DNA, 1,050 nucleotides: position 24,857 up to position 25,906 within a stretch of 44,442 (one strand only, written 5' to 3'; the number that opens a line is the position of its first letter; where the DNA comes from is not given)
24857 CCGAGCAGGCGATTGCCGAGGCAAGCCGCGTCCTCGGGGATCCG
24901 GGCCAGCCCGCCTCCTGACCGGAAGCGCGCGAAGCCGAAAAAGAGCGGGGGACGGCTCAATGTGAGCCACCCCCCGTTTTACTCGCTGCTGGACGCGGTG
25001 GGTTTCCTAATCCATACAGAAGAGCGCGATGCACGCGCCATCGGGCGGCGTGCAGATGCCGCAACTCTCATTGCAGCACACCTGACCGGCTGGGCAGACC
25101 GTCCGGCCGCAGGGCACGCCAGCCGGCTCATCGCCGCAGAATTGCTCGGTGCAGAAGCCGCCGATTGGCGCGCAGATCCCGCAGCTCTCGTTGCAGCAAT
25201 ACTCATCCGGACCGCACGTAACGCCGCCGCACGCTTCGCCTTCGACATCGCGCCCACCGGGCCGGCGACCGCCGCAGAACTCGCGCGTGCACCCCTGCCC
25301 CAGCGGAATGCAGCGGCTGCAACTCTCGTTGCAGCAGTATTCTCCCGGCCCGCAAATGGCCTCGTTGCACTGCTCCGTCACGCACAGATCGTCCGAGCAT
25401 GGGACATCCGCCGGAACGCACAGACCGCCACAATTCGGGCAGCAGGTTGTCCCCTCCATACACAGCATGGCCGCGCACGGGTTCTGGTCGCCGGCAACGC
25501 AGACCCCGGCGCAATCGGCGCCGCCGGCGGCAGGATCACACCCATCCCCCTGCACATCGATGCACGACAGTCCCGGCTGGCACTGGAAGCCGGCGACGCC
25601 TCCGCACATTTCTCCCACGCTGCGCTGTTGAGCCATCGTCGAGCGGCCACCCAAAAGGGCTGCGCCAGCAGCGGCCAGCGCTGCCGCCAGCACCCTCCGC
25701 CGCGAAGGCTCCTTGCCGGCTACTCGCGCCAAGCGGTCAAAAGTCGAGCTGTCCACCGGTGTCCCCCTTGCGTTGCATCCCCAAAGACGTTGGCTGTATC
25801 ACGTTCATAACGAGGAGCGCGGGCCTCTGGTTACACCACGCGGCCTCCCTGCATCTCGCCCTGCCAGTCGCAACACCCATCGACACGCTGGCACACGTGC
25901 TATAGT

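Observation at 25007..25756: Tat-signal, histidine-free protein built from four 8-cysteine modules, next to the cytochrome c maturation cluster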

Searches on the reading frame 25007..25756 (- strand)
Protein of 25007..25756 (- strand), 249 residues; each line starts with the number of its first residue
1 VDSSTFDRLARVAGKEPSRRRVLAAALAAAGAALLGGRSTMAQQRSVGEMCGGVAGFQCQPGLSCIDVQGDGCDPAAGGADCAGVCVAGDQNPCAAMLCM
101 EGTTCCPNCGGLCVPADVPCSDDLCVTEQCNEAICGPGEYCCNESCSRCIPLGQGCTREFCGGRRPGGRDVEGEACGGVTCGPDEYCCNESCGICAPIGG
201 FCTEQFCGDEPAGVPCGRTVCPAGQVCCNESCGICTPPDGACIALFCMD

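Call 4: search_protein_families(library=pfam, proteins=[window:25007-25756:-], max_evalue=10)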
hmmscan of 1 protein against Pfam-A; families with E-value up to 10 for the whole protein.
window:25007-25756:- (249 aa): 2 families
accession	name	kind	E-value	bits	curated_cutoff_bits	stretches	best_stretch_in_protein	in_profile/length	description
PF10518.14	TAT_signal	-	0.013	15.9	22.7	1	17-36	2-21/21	TAT (twin-arginine translocation) pathway signal sequence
PF10399.14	UCR_Fe-S_N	-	0.16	11.8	24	1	13-32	5-24/41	Ubiquitinol-cytochrome C reductase Fe-S subunit TAT signal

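Call 5: search_protein_families(library=ncbifam, proteins=[window:25007-25756:-], max_evalue=10)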
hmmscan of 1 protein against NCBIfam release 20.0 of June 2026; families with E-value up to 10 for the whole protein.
window:25007-25756:- (249 aa): 0 families

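Call 6: find_homologous_proteins(query=window:25007-25756:-, max_evalue=0.001)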
Query window:25007-25756:- (249 aa): 303 proteins with E <= 0.001 among 8000 candidates; the best 120 are listed.
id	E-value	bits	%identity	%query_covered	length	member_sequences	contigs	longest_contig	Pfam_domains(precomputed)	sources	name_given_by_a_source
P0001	2.7e-145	501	88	100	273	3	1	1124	-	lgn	-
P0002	2.2e-121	423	59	88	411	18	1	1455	-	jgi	jgi:hypothetical protein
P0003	1.7e-117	410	46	80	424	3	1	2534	-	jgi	jgi:hypothetical protein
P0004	2.4e-113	396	51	80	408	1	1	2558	-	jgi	jgi:hypothetical protein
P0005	1.3e-111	390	52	80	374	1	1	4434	-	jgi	jgi:hypothetical protein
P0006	1.3e-104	368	69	100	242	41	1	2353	-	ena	-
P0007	3.4e-100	353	68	100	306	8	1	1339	-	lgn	-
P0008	1.3e-94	335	66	99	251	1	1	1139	-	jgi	jgi:hypothetical protein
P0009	7.8e-93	329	66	100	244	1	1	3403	-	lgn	-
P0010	2.4e-92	327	65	100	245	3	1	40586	-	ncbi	-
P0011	8.0e-92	326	63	99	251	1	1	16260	-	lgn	-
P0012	1.4e-91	325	65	99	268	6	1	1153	-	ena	-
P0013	3.6e-90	320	63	99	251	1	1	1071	-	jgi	jgi:hypothetical protein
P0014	3.9e-89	317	64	100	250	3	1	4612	-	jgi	jgi:hypothetical protein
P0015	3.1e-88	314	62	99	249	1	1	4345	-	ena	-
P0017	1.1e-87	312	64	100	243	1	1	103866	-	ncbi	ncbi:MAG: hypothetical protein U0031_16220 [Thermomicrobiales bacterium]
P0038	1.5e-79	285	51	100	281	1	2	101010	-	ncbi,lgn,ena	-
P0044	1.3e-75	272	60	93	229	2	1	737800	-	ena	-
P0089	2.1e-51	193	45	98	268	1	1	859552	-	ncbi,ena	-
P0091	2.6e-49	186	38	99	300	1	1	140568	-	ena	-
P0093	1.7e-48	183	47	77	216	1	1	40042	-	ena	-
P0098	7.1e-45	171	49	100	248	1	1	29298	-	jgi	jgi:hypothetical protein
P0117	4.4e-33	133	41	86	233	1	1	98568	-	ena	-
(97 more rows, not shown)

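Call 11: find_encoding_contigs(protein=P0017, flank=10000, max_places=3)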
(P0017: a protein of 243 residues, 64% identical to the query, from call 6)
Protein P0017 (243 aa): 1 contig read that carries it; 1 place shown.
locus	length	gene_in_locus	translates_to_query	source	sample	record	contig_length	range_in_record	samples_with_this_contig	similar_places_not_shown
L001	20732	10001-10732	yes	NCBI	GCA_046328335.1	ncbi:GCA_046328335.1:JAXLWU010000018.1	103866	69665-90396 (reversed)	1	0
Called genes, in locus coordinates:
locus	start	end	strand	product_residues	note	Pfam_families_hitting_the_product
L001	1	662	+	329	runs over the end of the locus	PF02423:OCD_Mu_crystall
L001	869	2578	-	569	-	PF01512:Complex1_51K, PF10589:NADH_4Fe-4S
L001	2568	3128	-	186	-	PF01257:2Fe-2S_thioredx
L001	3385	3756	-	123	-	-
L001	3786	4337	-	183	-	PF02577:BFN_dom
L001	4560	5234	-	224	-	PF10502:Peptidase_S26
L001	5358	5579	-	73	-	PF02416:TatA_B_E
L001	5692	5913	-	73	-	PF03840:SecG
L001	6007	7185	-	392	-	PF00162:PGK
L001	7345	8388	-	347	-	PF00044:Gp_dh_N, PF02800:Gp_dh_C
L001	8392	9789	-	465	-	PF01933:CofD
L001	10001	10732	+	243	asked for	-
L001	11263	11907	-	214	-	PF00578:AhpC-TSA, PF08534:Redoxin, PF13905:Thioredoxin_8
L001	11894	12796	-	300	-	PF01578:Cytochrom_C_asm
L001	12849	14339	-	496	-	PF05140:ResB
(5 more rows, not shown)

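Call 12: find_encoding_contigs(protein=P0010, flank=10000, max_places=3)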
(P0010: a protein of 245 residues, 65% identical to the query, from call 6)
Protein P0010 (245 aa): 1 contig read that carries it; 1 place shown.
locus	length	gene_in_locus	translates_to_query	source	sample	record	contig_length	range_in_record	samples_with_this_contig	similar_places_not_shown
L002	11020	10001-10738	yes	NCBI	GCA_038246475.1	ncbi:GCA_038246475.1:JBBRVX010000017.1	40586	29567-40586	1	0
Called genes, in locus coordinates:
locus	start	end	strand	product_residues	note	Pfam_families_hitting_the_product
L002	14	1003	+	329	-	PF02423:OCD_Mu_crystall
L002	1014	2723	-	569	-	PF01512:Complex1_51K, PF10589:NADH_4Fe-4S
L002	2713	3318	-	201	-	PF01257:2Fe-2S_thioredx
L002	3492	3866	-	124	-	-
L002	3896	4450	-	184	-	PF02577:BFN_dom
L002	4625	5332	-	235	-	PF10502:Peptidase_S26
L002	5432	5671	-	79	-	PF02416:TatA_B_E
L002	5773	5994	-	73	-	PF03840:SecG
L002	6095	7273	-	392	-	PF00162:PGK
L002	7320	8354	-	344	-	PF00044:Gp_dh_N, PF02800:Gp_dh_C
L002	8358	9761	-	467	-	PF01933:CofD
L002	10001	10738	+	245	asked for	-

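Call 13: find_encoding_contigs(protein=P0038, flank=8000, max_places=2)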
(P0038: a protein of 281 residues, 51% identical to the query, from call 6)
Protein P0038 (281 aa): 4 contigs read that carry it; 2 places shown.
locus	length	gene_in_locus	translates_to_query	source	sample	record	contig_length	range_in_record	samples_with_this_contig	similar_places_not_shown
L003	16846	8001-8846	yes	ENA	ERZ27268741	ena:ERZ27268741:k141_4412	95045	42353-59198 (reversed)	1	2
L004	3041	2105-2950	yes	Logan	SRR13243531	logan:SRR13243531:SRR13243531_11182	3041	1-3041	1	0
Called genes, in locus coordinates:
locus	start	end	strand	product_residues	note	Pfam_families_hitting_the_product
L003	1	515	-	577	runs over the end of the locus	PF01512:Complex1_51K, PF10589:NADH_4Fe-4S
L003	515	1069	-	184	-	PF01257:2Fe-2S_thioredx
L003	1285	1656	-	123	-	-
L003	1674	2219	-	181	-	PF02577:BFN_dom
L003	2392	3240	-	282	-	PF10502:Peptidase_S26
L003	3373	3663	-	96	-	PF02416:TatA_B_E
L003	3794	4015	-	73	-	PF03840:SecG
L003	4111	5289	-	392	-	PF00162:PGK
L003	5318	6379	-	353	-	PF00044:Gp_dh_N, PF02800:Gp_dh_C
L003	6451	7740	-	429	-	PF01933:CofD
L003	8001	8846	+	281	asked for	-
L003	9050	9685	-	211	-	PF00578:AhpC-TSA, PF08534:Redoxin, PF13905:Thioredoxin_8 (weak)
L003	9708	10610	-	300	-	PF01578:Cytochrom_C_asm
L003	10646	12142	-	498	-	PF05140:ResB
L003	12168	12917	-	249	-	PF02683:DsbD_TM, PF13386:DsbD_2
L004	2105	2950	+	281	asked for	-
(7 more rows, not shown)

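Call 14: find_encoding_contigs(protein=P0089, flank=8000, max_places=2)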
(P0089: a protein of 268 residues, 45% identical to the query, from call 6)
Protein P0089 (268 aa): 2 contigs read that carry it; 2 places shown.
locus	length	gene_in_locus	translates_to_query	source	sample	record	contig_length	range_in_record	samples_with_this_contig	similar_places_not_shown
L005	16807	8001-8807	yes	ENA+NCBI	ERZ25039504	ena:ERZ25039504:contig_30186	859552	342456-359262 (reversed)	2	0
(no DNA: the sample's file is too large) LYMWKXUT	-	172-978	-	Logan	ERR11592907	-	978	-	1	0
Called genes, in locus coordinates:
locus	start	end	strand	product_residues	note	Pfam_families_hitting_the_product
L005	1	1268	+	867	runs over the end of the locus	PF01326:PPDK_N, PF27448:Rph_4th, PF00391:PEP-utilizers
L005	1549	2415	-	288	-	PF00106:adh_short, PF08659:KR, PF23441:SDR, PF13561:adh_short_C2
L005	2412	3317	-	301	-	PF00582:Usp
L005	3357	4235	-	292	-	PF00582:Usp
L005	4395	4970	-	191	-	-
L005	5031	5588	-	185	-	-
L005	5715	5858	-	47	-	-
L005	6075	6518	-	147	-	-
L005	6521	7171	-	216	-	-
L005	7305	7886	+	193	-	PF04951:Peptidase_M55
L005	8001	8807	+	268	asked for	-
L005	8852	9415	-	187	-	PF02775:TPP_enzyme_C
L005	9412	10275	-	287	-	PF00205:TPP_enzyme_M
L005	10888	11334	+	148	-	PF00582:Usp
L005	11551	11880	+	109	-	-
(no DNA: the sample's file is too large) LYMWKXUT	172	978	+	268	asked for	?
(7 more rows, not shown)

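Call 15: find_encoding_contigs(protein=P0091, flank=8000, max_places=2)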
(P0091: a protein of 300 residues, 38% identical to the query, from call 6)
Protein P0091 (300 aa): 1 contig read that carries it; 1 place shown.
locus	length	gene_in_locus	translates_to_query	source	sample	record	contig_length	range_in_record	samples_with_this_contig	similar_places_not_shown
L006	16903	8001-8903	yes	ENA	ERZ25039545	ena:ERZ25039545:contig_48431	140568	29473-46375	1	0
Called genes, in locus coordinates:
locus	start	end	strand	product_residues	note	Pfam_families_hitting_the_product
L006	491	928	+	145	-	-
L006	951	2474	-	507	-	PF06739:SBBP (faint), PF06977:SdiA-regulated (faint), PF08450:SGL (faint), PF10282:Lactonase (faint), PF13449:Phytase-like (faint), PF17170:DUF5128 (faint), PF24684:Vgb_lyase (weak), PF01436:NHL, +4 more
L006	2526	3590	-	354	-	PF01436:NHL (weak)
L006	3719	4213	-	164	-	PF15970:HicB-like_2 (weak), PF15731:MqsA_antitoxin (weak), PF01381:HTH_3 (weak)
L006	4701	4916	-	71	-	PF05532:CsbD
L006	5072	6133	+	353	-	PF00578:AhpC-TSA (weak), PF08534:Redoxin, PF00578:AhpC-TSA, PF13098:Thioredoxin_2 (weak)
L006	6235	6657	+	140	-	-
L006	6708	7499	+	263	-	PF00535:Glycos_transf_2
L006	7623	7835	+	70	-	-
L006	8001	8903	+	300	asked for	-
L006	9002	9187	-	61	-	-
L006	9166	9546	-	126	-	PF00296:Bac_luciferase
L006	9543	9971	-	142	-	PF00296:Bac_luciferase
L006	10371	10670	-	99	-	-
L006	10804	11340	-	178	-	PF03473:MOSC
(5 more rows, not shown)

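Call 16: find_encoding_contigs(protein=P0044, flank=8000, max_places=2)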
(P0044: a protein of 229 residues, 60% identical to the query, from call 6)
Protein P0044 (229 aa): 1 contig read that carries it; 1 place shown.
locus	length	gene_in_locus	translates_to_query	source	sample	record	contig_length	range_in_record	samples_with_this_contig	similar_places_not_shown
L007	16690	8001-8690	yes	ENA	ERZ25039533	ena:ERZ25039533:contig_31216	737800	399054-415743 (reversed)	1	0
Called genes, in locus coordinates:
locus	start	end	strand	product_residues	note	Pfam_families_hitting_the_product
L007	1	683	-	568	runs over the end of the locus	PF01512:Complex1_51K, PF10589:NADH_4Fe-4S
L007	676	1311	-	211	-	PF01257:2Fe-2S_thioredx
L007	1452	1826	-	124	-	-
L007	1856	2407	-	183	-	PF02577:BFN_dom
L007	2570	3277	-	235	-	PF10502:Peptidase_S26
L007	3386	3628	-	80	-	PF02416:TatA_B_E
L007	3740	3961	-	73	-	PF03840:SecG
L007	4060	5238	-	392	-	PF00162:PGK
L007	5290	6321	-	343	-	PF00044:Gp_dh_N, PF02800:Gp_dh_C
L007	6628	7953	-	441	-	PF01933:CofD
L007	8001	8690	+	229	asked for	-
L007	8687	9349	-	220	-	PF00578:AhpC-TSA, PF08534:Redoxin, PF13905:Thioredoxin_8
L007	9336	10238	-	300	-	PF01578:Cytochrom_C_asm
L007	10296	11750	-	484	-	PF05140:ResB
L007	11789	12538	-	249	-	PF02683:DsbD_TM, PF13386:DsbD_2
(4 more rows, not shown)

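Call 18: search_solved_structures(query=window:25007-25756:-, max_evalue=10, show_alignments=3)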
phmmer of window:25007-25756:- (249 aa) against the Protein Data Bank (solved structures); distinct sequences matched with E-value up to 10: 0.

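Call 26: predict_structure(alignment_id=A1)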
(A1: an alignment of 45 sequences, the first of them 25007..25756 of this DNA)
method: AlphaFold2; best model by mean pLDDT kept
length: 249 residues; sequences in the alignment: 45
mean_pLDDT: 81.1   pTM: 0.33
mean pLDDT of the five models: 81.1, 80.7, 80.7, 79.7, 78.7
residues with pLDDT >= 90: 59; 70-90: 147; 50-70: 37; < 50: 6
segments of 3 or more residues with pLDDT < 50: 168-170
pLDDT, mean of each block of 10 residues (from residue 1): 86 82 86 66 71 84 81 67 79 77 90 91 85 87 88 77 50 84 90 90 74 84 92 91 75
secondary structure, 60 per line:
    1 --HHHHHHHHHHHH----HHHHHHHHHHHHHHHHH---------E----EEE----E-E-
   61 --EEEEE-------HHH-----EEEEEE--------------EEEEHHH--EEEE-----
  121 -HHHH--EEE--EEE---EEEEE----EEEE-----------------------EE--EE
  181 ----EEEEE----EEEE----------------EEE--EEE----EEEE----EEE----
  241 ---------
elements in order: H3-14 H19-35 E50-52 E63-67 E83-88 E103-106 E112-115 H122-125 E128-130 E133-135 E139-143 E148-151 E185-189 E194-197 E214-216 E219-221 E226-229 E234-236

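Call 28: search_protein_representatives(alignment_id=A1)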
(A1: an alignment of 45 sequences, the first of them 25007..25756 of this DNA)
Query: 45 sequences, 245 profile positions. Proteins with E-value up to 0.001 (for the whole library): 2164; up to 1e-10: 773; up to 1e-30: 81. The best 150 are listed.
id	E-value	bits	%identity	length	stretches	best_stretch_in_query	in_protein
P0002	7.3e-145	497.3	-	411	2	46-245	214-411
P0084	1.5e-82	293.3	-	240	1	1-244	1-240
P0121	2.4e-80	286.0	-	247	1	1-243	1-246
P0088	6.5e-77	274.8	-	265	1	12-245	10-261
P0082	2.4e-72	259.8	-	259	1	88-245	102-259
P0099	1.4e-71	257.3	-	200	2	1-163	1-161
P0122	3.2e-64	233.2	-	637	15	50-89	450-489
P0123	7.2e-59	215.7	-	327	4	124-244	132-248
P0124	9.3e-58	212.0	-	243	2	99-217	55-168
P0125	1.0e-57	211.9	-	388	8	47-91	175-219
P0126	8.3e-57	208.9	-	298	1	44-245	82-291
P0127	1.1e-56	208.5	-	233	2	1-116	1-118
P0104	3.8e-54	200.2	-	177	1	1-163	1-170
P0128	2.5e-53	197.6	-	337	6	48-95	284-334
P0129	2.8e-53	197.4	-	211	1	13-204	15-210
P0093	1.8e-50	188.2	-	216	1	1-217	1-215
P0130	3.6e-50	187.2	-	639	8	49-91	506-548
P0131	4.0e-50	187.0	-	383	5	50-113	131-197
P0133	2.1e-48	181.4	-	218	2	127-244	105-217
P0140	1.4e-43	165.7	-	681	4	166-245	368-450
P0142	8.8e-43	163.0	-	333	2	111-244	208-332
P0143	1.5e-42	162.3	-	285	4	147-244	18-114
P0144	2.4e-42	161.6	-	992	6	168-242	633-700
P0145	5.7e-42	160.3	-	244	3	130-244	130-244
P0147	7.3e-41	156.7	-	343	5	49-115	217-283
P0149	5.4e-40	153.9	-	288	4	47-89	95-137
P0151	1.7e-39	152.3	-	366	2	125-244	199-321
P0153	1.8e-38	148.9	-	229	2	169-244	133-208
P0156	4.0e-38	147.8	-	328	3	121-239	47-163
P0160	8.5e-37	143.4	-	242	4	48-89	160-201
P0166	3.7e-35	138.0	-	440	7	45-87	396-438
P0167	3.9e-35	138.0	-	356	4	49-87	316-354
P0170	2.5e-34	135.3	-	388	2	127-225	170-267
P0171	3.3e-34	134.9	-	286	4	46-88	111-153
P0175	1.4e-33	132.9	-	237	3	45-92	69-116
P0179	2.3e-33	132.2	-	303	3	166-243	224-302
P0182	4.2e-33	131.3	-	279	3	49-110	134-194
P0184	3.6e-32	128.2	-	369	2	91-229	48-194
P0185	4.1e-32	128.1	-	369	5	135-244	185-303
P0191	6.7e-31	124.1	-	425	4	43-103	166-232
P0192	1.2e-30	123.3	-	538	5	206-243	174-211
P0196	2.0e-30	122.6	-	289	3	164-243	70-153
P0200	6.6e-30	120.9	-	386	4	20-89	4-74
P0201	7.2e-30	120.7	-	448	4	50-94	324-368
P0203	1.4e-29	119.8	-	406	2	26-111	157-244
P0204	1.4e-29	119.8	-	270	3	121-206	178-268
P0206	3.6e-29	118.4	-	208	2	122-239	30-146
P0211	6.1e-29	117.7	-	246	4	49-89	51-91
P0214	1.4e-28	116.5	-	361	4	43-94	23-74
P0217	3.1e-28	115.4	-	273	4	37-92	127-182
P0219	4.0e-28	115.0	-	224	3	206-244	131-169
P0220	6.3e-28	114.4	-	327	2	128-243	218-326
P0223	8.2e-28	114.0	-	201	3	191-243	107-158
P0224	8.5e-28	113.9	-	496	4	48-94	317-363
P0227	1.3e-27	113.4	-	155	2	128-204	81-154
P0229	2.8e-27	112.2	-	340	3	181-244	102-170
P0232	5.3e-27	111.3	-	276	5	45-88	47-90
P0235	5.7e-27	111.2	-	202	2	165-245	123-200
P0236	6.2e-27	111.1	-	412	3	45-127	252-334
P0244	2.6e-26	109.0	-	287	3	122-229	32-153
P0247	5.4e-26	108.0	-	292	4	45-89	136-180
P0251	7.9e-26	107.5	-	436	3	149-241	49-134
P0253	1.2e-25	106.9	-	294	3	38-87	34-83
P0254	1.2e-25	106.9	-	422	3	49-245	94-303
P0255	1.3e-25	106.8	-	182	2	164-244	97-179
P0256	1.4e-25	106.7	-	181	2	165-244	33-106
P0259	1.6e-25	106.5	-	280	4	50-87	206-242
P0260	2.1e-25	106.1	-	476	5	49-91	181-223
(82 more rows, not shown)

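Call 29: fold_search(model_id=the predicted structure, library=pdb)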
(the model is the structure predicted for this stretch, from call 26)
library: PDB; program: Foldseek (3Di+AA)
matches with E <= 10: 21; with E <= 0.001: 0
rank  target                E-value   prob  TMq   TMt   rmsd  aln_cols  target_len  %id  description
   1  7wrq_B                1.5e-01  0.80  0.15  0.21  12.9        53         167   28  Structure of Human IGF1/IGFBP3/ALS Ternary Complex (released 2022-08-10)
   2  8ivd_D                3.1e-01  0.94  0.13  0.29   2.3        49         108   31  COMPLEX STRUCTURE OF CD93-IGFBP7 (released 2024-01-17)
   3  1h59_B                4.1e-01  0.75  0.14  0.62   3.6        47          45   30  Complex of IGFBP-5 with IGF-I (released 2002-05-16)
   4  1wqj_B                4.3e-01  0.69  0.13  0.36   3.5        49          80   24  Structural Basis for the Regulation of Insulin-Like Growth Factors (IGFs) by IGF Binding Proteins (IGFBPs) (released 2005-03-01)
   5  2dsq_A                6.1e-01  0.54  0.13  0.32   3.6        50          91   24  Structural Basis for the Inhibition of Insulin-like Growth Factors by IGF Binding Proteins (released 2006-08-22)
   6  3zxc_B                6.5e-01  0.89  0.14  0.46   1.7        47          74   28  E69 deletion mutant single insulin-like growth factor binding domain protein (SIBD-1) from Cupiennius salei (released 2012-06-06)
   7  2dsq_B                1.2e+00  0.44  0.14  0.35   3.6        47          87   28  Structural Basis for the Inhibition of Insulin-like Growth Factors by IGF Binding Proteins (released 2006-08-22)
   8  4cdk_G                1.2e+00  0.07  0.13  0.23   9.6       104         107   19  Structure of ZNRF3-RSPO1 (released 2014-01-08)
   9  1boe_MODEL_1_A        1.3e+00  0.28  0.13  0.53   4.0        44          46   30  STRUCTURE OF THE IGF BINDING DOMAIN OF THE INSULIN-LIKE GROWTH FACTOR-BINDING PROTEIN-5 (IGFBP-5): IMPLICATION (released 1998-12-16)
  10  2dsp_B                2.3e+00  0.23  0.13  0.32   3.5        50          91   24  Structural Basis for the Inhibition of Insulin-like Growth Factors by IGF Binding Proteins (released 2006-08-22)
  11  3hh2_C                2.6e+00  0.06  0.11  0.11   6.9        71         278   17  Crystal structure of the myostatin:follistatin 288 complex (released 2009-08-04)
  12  2n8k_MODEL_1_A        3.0e+00  0.04  0.11  0.29   8.8        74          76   28  Chemical Shift Assignments and Structure Determination for spider toxin, U33-theraphotoxin-Cg1c (released 2016-08-31)
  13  2b0u_D                3.0e+00  0.02  0.09  0.08  15.4       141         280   13  The Structure of the Follistatin:Activin Complex (released 2005-10-11)
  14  2b0u_C                3.2e+00  0.02  0.08  0.07  16.3       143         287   12  The Structure of the Follistatin:Activin Complex (released 2005-10-11)
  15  3hh2_D                4.5e+00  0.03  0.12  0.11   6.9        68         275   16  Crystal structure of the myostatin:follistatin 288 complex (released 2009-08-04)
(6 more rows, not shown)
